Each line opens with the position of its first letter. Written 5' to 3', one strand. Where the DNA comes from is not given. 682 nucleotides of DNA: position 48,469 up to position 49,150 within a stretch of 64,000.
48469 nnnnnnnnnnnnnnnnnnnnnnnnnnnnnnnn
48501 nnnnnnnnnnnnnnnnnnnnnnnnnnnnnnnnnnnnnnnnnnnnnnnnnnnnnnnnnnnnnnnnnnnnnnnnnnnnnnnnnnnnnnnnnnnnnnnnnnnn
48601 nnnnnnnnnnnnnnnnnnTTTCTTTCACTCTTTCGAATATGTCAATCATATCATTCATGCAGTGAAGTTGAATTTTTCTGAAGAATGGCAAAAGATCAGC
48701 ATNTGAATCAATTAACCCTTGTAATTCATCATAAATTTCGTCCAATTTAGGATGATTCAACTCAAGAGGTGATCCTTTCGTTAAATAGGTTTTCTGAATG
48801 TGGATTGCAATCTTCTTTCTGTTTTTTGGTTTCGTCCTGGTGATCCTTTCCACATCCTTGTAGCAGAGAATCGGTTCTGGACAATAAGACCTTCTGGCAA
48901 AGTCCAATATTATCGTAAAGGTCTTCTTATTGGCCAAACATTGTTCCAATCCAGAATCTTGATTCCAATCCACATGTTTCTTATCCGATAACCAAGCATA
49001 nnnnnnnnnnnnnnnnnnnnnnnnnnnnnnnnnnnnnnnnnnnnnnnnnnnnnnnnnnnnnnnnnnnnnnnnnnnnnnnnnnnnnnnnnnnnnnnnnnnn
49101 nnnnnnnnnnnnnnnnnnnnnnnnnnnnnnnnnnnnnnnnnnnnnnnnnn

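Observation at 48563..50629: Seven-TM receptor fused to an RGS domain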

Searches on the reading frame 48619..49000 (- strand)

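Call 9: search_protein_families(library=pfam, proteins=[window:48619-49000:-], max_evalue=1)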
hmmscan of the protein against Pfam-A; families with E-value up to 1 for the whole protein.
window:48619-49000:- (127 aa): 3 families
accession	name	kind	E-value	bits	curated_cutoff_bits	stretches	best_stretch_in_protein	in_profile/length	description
PF00615.24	RGS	-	0.00042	21.1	23.9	1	18-96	2-79/117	Regulator of G protein signaling domain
PF09128.16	RGS-like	-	0.00096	19.4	27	1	32-85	22-75/191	Regulator of G protein signalling-like domain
PF20430.3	Eplus_motif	-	0.025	14.8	24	1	82-98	10-26/28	E+ motif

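Call 33: search_solved_structures(query=window:48619-49000:-, max_evalue=1, show_alignments=3)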
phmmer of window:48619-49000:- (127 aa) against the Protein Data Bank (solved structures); distinct sequences matched with E-value up to 1: 2.
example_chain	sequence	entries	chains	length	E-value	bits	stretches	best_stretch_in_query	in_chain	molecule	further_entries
3cx6_B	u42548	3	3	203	0.13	15.7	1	19-88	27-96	Rho guanine nucleotide exchange factor 11 | Glutamate Transporter Associated Protein 48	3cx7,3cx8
1htj_F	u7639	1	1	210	0.31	14.5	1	29-87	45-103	KIAA0380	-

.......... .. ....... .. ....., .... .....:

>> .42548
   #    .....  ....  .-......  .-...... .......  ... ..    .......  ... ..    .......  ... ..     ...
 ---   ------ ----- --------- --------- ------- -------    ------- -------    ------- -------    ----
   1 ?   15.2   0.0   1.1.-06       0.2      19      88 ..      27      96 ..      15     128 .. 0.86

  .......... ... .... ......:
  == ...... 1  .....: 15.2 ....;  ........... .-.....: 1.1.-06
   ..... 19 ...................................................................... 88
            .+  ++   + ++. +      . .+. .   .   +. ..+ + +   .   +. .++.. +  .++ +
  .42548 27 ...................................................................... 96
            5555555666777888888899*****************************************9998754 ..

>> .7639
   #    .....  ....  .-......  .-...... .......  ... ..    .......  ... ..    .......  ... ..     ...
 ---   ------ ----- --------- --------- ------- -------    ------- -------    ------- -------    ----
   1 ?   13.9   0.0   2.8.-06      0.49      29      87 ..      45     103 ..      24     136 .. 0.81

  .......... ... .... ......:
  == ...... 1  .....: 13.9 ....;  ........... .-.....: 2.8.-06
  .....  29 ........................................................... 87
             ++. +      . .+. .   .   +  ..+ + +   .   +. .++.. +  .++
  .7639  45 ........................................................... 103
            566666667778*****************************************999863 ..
